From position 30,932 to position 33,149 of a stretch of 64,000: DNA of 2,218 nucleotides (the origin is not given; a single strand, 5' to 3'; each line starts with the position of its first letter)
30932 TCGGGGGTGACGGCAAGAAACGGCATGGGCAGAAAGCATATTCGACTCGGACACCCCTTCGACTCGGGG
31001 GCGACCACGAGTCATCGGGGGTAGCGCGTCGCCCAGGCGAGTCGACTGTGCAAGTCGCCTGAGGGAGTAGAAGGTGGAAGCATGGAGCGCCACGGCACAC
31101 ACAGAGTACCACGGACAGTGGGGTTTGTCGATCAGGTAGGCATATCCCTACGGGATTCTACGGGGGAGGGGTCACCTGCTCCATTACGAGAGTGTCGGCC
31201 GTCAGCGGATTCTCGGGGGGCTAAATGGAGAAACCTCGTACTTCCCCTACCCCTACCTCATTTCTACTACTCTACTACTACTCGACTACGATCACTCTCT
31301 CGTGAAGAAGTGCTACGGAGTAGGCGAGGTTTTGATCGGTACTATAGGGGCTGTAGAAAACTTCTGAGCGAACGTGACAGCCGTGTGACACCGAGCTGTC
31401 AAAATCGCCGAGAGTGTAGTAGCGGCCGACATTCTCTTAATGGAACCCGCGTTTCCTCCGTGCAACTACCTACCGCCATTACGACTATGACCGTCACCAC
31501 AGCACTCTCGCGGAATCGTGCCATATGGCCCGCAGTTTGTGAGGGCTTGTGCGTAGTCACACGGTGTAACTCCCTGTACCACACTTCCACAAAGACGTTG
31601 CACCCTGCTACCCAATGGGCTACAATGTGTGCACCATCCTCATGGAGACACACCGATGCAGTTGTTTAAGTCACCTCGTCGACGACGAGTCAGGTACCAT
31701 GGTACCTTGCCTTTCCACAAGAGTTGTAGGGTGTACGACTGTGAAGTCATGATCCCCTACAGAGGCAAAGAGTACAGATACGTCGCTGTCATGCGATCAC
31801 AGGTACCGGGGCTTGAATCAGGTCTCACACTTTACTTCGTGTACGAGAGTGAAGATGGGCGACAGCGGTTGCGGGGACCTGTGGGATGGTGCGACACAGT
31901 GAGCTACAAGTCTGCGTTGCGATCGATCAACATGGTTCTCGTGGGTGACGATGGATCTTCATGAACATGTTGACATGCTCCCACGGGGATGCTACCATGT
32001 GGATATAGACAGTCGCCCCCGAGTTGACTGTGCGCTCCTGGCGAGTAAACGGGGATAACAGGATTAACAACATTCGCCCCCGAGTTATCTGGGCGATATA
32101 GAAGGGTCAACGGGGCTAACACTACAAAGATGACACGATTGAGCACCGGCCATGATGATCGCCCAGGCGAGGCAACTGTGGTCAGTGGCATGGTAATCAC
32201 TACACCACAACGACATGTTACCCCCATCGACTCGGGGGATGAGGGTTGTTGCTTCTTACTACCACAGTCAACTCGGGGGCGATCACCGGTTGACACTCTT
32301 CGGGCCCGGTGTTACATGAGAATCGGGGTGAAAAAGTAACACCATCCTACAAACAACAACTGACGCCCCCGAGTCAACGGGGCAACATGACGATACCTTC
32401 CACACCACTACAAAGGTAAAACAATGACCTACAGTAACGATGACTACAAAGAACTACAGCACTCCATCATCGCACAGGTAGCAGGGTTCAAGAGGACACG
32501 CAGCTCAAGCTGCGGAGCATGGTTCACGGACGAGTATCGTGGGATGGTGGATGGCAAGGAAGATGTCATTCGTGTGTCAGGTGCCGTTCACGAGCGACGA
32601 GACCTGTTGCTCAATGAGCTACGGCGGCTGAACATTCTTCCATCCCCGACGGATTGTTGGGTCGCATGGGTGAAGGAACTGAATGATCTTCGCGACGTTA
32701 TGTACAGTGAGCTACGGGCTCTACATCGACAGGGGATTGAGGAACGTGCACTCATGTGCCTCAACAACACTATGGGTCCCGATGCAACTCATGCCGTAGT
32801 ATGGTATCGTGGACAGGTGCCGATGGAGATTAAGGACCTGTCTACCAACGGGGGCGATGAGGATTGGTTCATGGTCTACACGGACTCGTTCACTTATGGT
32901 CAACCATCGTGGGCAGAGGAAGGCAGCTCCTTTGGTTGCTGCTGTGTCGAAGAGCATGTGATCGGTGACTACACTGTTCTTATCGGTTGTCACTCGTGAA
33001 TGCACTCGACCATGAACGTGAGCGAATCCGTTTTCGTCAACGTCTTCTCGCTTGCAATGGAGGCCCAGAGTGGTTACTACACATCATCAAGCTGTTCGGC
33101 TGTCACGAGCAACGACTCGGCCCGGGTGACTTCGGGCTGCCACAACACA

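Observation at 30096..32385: Family of over 20 GC-rich ~17-bp repeats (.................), massively clustered in about 1.2 kb of noncoding DNA flanking a TerS-like gene: candidate pac site or iteron origin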

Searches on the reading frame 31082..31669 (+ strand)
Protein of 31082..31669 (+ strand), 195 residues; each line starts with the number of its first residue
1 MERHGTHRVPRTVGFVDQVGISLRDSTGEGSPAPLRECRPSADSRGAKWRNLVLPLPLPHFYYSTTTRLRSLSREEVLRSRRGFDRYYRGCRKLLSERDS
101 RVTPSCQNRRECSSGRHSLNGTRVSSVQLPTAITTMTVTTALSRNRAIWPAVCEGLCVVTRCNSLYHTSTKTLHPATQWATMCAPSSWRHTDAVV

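Call 31: search_protein_families(library=pfam, proteins=[window:31082-31669:+], max_evalue=10)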
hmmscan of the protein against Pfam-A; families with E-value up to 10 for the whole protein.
window:31082-31669:+ (195 aa): 0 families

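Call 32: search_protein_families(library=phrogs, proteins=[window:31082-31669:+], max_evalue=10)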
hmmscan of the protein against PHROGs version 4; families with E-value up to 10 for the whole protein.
window:31082-31669:+ (195 aa): 0 families

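Call 86: find_encoding_contigs(protein=window:31082-31669:+, flank=10000, max_places=8)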
Protein window:31082-31669:+ (195 aa): 3 contigs read that carry it; 2 places shown.
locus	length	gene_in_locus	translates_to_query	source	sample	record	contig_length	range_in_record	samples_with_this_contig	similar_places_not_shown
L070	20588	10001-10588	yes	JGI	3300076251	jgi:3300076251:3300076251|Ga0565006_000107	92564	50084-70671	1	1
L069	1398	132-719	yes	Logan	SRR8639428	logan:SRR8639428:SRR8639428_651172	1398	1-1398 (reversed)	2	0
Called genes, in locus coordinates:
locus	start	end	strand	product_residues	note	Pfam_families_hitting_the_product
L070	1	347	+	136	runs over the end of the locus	PF13671:AAA_33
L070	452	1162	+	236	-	-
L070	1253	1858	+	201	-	-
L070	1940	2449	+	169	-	-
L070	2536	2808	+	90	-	-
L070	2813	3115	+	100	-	-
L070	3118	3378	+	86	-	-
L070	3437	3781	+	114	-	-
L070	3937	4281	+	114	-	-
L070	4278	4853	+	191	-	-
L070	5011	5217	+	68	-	-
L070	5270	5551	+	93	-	-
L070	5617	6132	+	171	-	-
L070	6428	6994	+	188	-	-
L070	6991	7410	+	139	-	-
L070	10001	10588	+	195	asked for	-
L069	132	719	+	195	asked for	-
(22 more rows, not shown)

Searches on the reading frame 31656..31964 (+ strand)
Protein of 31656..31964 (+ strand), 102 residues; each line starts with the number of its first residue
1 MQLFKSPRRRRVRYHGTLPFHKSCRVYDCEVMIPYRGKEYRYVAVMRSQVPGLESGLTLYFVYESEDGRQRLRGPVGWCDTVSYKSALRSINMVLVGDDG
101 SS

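Call 11: search_protein_families(library=pfam, proteins=[window:31656-31964:+], max_evalue=0.01)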
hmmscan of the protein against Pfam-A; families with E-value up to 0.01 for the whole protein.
window:31656-31964:+ (102 aa): 0 families

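Call 12: search_protein_families(library=phrogs, proteins=[window:31656-31964:+], max_evalue=0.001)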
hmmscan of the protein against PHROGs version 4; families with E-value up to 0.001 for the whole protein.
window:31656-31964:+ (102 aa): 0 families

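Call 85: find_encoding_contigs(protein=window:31656-31964:+, flank=10000, max_places=8)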
Protein window:31656-31964:+ (102 aa): 1 contig read that carries it; 1 place shown.
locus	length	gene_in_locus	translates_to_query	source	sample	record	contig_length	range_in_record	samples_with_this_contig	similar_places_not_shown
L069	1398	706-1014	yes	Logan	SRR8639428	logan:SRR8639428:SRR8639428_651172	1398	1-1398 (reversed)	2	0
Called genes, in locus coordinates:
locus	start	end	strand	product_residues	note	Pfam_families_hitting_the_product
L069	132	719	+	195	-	-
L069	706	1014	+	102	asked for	-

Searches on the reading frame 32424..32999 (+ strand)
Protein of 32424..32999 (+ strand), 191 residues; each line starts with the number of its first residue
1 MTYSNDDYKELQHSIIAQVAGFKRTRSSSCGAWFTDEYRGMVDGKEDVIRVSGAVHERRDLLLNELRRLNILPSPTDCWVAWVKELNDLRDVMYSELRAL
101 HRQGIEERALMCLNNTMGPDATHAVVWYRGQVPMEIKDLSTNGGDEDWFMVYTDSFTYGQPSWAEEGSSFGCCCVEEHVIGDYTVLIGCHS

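Call 11: search_protein_families(library=pfam, proteins=[window:32424-32999:+], max_evalue=0.01)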
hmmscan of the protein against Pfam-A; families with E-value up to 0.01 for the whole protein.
window:32424-32999:+ (191 aa): 0 families

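Call 12: search_protein_families(library=phrogs, proteins=[window:32424-32999:+], max_evalue=0.001)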
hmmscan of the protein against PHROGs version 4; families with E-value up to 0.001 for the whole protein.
window:32424-32999:+ (191 aa): 0 families

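Call 83: find_encoding_contigs(protein=window:32424-32999:+, flank=10000, max_places=6)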
Protein window:32424-32999:+ (191 aa): 3 contigs read that carry it; 2 places shown.
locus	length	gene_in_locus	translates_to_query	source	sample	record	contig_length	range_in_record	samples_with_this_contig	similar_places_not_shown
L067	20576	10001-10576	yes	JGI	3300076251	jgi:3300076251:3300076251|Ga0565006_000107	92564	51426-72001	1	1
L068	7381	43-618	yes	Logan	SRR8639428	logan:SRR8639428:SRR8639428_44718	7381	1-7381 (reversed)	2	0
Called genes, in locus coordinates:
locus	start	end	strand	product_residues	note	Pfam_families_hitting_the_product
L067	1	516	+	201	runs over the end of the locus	-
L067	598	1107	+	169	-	-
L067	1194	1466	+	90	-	-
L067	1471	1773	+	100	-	-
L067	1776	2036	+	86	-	-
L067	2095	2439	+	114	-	-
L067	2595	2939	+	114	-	-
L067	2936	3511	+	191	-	-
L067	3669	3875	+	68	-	-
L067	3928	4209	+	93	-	-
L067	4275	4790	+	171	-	-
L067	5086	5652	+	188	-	-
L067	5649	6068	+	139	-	-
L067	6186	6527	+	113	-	-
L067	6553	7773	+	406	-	-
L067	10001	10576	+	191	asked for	-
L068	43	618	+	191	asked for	-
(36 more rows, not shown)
